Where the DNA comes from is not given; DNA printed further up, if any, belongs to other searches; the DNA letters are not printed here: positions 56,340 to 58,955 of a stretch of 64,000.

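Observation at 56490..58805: PD40 beta-propeller fused to a di-haem CXXCH tail inside an all-CAZyme operon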

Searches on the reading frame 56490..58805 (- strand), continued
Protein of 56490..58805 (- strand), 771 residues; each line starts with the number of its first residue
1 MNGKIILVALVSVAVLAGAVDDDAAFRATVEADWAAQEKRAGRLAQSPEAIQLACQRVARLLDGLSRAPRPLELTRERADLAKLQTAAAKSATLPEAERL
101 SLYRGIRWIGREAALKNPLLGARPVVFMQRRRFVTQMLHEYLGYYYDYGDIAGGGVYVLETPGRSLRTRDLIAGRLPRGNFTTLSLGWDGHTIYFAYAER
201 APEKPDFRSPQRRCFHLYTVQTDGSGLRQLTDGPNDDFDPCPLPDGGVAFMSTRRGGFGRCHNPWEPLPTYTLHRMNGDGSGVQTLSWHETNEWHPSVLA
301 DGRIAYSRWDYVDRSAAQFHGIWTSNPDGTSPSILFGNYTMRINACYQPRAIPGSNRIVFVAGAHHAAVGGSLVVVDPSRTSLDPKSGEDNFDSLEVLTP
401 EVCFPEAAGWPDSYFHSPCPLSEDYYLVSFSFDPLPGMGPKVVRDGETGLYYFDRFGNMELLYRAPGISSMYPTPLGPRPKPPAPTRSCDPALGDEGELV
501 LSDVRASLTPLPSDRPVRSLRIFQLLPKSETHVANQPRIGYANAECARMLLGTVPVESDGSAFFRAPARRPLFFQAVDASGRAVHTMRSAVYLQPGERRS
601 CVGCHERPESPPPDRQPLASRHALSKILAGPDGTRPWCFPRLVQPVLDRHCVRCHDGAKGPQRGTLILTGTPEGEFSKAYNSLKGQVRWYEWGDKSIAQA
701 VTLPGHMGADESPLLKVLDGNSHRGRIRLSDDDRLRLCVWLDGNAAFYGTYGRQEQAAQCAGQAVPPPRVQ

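Call 31: search_protein_families(library=pfam, alignment_id=A2, max_evalue=0.001)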
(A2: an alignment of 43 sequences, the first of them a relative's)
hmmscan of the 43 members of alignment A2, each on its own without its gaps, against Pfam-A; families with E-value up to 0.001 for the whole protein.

A. member 1, P0121 (947 aa): 3 families
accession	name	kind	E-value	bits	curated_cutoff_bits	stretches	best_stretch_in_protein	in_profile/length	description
PF18582.6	HZS_alpha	-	1.6e-23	83.5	26.6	1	725-785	38-98/98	Hydrazine synthase alpha subunit middle domain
PF22633.2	F5_F8_type_C_2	-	5.9e-16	59.3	27.8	1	64-157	2-90/91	NedA-like, galactose-binding domain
PF00754.31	F5_F8_type_C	-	2.1e-12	47.7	28.2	1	63-161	16-113/127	F5/8 type C domain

B. families by the number of members that match (of 43 scanned): 32 families (the first 25 are shown)
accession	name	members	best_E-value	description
PF18582.6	HZS_alpha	43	2e-25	Hydrazine synthase alpha subunit middle domain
PF07676.18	PD40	12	4.8e-10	WD40-like Beta Propeller Repeat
PF00754.31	F5_F8_type_C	7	1.6e-38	F5/8 type C domain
PF22633.2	F5_F8_type_C_2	7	2e-17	NedA-like, galactose-binding domain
PF08305.17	NPCBM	4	9.4e-30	NPCBM/NEW2 domain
PF13442.11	Cytochrome_CBB3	4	9e-07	Cytochrome C oxidase, cbb3-type, subunit III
PF22701.2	Mala_s_1-like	3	2.8e-13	Mal s 1 allergenic protein-like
PF03781.23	FGE-sulfatase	2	9e-42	Sulfatase-modifying factor enzyme 1-like domain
PF13360.13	PQQ_2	2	2.6e-09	Outer membrane protein assembly factor BamB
PF00034.26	Cytochrom_C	2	1.2e-06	Cytochrome c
PF14522.11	Cytochrome_C7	2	0.00048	Cytochrome c7 and related cytochrome c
PF09699.15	Paired_CXXCH_1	2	0.00067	Doubled CXXCH motif (Paired_CXXCH_1)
PF13646.12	HEAT_2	1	2.9e-23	HEAT repeats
PF02018.23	CBM_4_9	1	4.8e-17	Carbohydrate binding domain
PF13385.13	Laminin_G_3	1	3.1e-14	Concanavalin A-like lectin/glucanases superfamily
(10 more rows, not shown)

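Call 36: search_protein_families(library=pfam, proteins=[L008:4338-5525:+, L074:6-1556:-, L002:19822-21240:+, L061:18278-19729:-, L008:350-1537:+, L070:5935-7587:-, L012:5694-6995:-, L078:16141-18150:-, L017:11863-13128:-, L005:6835-8682:+], max_evalue=0.001)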
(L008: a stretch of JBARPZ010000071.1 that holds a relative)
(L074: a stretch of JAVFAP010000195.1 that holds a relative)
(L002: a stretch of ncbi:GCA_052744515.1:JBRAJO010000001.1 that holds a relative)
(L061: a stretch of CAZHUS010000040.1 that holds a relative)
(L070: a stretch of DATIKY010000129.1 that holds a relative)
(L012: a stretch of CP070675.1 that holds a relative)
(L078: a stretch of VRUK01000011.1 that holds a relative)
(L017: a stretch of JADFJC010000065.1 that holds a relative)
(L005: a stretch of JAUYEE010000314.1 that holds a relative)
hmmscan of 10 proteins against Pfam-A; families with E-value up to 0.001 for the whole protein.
L008:4338-5525:+ (395 aa): 3 families
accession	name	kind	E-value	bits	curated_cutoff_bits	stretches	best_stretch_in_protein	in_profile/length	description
PF00465.25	Fe-ADH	-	1.6e-49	168.2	31.3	1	10-184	1-168/168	Iron-containing alcohol dehydrogenase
PF25137.1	ADH_Fe_C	-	2.9e-37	128.7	27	1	195-394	1-194/194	Fe-containing alcohol dehydrogenase family, C-terminal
PF13685.12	Fe-ADH_2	-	2.6e-08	34.4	28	1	27-111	15-95/149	Iron-containing alcohol dehydrogenase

L074:6-1556:- (516 aa): 3 families
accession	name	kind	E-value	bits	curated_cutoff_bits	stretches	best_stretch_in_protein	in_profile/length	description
PF00884.28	Sulfatase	-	1.4e-54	185.9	25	1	35-403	1-299/301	Sulfatase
PF01663.27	Phosphodiest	-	3.9e-05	23.8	23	0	297-333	184-220/342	Type I phosphodiesterase / nucleotide pyrophosphatase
PF16347.10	SGSH_C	-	0.00091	19.8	29.3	0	364-419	11-67/154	N-sulphoglucosamine sulphohydrolase, C-terminal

L002:19822-21240:+ (472 aa): 1 family
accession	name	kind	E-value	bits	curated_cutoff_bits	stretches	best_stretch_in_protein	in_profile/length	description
PF04734.18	Ceramidase_alk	-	3.5e-21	75.9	32.1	1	43-268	1-231/509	Neutral/alkaline non-lysosomal ceramidase, N-terminal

L061:18278-19729:- (483 aa): 3 families
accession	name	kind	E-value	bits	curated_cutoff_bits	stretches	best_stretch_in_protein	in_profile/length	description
PF19051.5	GFO_IDH_MocA_C2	-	2e-20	73.8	23.3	2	240-331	44-133/254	Oxidoreductase family, C-terminal alpha/beta domain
PF01408.29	GFO_IDH_MocA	-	2e-15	58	24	1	79-193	4-118/120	Oxidoreductase family, NAD-binding Rossmann fold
PF22725.1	GFO_IDH_MocA_C3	-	5.6e-06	26.8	27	0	264-377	29-123/124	GFO/IDH/MocA C-terminal domain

L008:350-1537:+ (395 aa): 1 family
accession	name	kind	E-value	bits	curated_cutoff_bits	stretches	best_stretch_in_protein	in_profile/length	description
PF01208.23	URO-D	-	1.1e-35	123.7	23.9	1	167-390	122-346/346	Uroporphyrinogen decarboxylase (URO-D)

L070:5935-7587:- (550 aa): 1 family
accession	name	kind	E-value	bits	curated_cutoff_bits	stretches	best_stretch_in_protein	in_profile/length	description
PF00474.23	SSF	-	5.5e-40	137.9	22.8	1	88-473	1-393/406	Sodium:solute symporter family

L012:5694-6995:- (433 aa): 3 families
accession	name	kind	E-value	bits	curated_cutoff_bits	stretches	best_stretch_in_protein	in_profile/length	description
PF13360.13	PQQ_2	-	6.1e-34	118.1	27.6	1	86-341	2-232/233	Outer membrane protein assembly factor BamB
PF01011.28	PQQ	-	1.6e-12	47.4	26.7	1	26-148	1-136/595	Glucose/ethanol/alcohol dehydrogenase, beta-propeller domain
PF13570.13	Beta-prop_ACSF4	-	2.2e-10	40.9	133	1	88-263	30-179/329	Beta-alanine-activating enzyme, beta-propeller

L078:16141-18150:- (669 aa): 2 families
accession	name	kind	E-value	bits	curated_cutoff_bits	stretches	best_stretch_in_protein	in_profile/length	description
PF07691.17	PA14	-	9.3e-12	45.4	24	1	54-173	25-139/147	PA14 domain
PF10528.15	GLEYA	-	0.0001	23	26.2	1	77-162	3-84/91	GLEYA domain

L017:11863-13128:- (421 aa): 2 families
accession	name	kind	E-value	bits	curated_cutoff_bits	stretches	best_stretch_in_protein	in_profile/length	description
PF13378.12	MR_MLE_C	-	3.6e-41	141.7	29.4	1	189-407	5-218/219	Enolase C-terminal domain-like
PF02746.21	MR_MLE_N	-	0.00052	20.7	22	0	136-155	98-117/117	Mandelate racemase / muconate lactonizing enzyme, N-terminal domain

L005:6835-8682:+ (615 aa): 10 families
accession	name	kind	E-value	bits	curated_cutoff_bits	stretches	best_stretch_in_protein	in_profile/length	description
PF10282.15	Lactonase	-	1.6e-11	44.5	21.7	0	124-178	250-309/344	Lactonase, 7-bladed beta-propeller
PF25174.1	Beta-prop_THOC3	-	6.7e-10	38.9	305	1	46-136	60-148/272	THOC3 beta-propeller domain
PF08450.18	SGL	-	6.9e-09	36.1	26.3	0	56-107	116-165/246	SMP-30/Gluconolactonase/LRE-like region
PF23414.1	Beta-prop_EML_2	-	4.4e-07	30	90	1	48-157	13-118/266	Echinoderm microtubule-associated protein second beta-propeller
PF21783.3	YNCE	-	5.1e-07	29.8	27.1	0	121-194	30-104/339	YNCE-like beta-propeller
PF03150.19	CCP_MauG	-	1.4e-06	29.5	25.6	0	404-483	7-88/149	Di-haem cytochrome c peroxidase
PF02239.22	Cytochrom_D1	-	4.3e-05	22.7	25.5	0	122-183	40-100/368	Cytochrome D1 heme domain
PF01731.26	Arylesterase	-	0.00013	22.5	21.3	0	107-145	43-81/86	Arylesterase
PF07676.18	PD40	-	0.00068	20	20.9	0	121-133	12-24/38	WD40-like Beta Propeller Repeat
PF25168.1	Beta-prop_WDR36-Utp21_2nd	-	0.0009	19.1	84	0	54-135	219-299/335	WDR36/Utp21 second beta-propeller domain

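Call 44: search_solved_structures(query=A3, max_evalue=0.001, show_alignments=1)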
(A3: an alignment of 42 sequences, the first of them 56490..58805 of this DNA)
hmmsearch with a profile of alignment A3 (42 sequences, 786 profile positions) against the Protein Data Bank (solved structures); distinct sequences matched with E-value up to 0.001: 17.
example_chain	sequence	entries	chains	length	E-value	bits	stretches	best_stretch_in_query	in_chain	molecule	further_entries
5c2v_A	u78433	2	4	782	5.4e-34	120.8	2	350-627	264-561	HYDRAZINE SYNTHASE ALPHA SUBUNIT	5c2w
6tji_A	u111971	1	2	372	5.3e-09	38.1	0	295-326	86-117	Cake10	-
2ojh_A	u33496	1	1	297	7.7e-08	34.3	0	241-279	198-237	Uncharacterized protein Atu1656/AGR_C_3050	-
6tjh_A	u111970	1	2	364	8.8e-08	34.1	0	296-327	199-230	Cake9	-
6tjg_A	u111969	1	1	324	7e-07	31.1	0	296-327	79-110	Cake8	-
6pnv_A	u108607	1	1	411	4e-05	25.3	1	209-281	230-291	Tol-Pal system protein TolB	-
6tjf_A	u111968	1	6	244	6.5e-05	24.6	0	296-327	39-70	Cake6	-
2w8b_A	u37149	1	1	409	0.00013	23.6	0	230-281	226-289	PROTEIN TOLB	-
1crz_A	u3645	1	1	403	0.00014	23.5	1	230-281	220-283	TOLB PROTEIN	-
2w8b_B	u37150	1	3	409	0.00015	23.5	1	230-281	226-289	PROTEIN TOLB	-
2hqs_A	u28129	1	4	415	0.00015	23.4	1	230-281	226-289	Protein tolB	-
4jml_A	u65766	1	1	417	0.00016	23.3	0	230-281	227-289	Protein TolB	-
7nst_E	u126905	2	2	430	0.00018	23.2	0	230-281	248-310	Tol-Pal system protein TolB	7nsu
3iax_A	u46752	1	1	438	0.00018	23.2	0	230-281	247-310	Protein tolB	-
1c5k_A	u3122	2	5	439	0.00018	23.2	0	230-281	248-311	PROTEIN (TOLB PROTEIN) | PROTEIN TOLB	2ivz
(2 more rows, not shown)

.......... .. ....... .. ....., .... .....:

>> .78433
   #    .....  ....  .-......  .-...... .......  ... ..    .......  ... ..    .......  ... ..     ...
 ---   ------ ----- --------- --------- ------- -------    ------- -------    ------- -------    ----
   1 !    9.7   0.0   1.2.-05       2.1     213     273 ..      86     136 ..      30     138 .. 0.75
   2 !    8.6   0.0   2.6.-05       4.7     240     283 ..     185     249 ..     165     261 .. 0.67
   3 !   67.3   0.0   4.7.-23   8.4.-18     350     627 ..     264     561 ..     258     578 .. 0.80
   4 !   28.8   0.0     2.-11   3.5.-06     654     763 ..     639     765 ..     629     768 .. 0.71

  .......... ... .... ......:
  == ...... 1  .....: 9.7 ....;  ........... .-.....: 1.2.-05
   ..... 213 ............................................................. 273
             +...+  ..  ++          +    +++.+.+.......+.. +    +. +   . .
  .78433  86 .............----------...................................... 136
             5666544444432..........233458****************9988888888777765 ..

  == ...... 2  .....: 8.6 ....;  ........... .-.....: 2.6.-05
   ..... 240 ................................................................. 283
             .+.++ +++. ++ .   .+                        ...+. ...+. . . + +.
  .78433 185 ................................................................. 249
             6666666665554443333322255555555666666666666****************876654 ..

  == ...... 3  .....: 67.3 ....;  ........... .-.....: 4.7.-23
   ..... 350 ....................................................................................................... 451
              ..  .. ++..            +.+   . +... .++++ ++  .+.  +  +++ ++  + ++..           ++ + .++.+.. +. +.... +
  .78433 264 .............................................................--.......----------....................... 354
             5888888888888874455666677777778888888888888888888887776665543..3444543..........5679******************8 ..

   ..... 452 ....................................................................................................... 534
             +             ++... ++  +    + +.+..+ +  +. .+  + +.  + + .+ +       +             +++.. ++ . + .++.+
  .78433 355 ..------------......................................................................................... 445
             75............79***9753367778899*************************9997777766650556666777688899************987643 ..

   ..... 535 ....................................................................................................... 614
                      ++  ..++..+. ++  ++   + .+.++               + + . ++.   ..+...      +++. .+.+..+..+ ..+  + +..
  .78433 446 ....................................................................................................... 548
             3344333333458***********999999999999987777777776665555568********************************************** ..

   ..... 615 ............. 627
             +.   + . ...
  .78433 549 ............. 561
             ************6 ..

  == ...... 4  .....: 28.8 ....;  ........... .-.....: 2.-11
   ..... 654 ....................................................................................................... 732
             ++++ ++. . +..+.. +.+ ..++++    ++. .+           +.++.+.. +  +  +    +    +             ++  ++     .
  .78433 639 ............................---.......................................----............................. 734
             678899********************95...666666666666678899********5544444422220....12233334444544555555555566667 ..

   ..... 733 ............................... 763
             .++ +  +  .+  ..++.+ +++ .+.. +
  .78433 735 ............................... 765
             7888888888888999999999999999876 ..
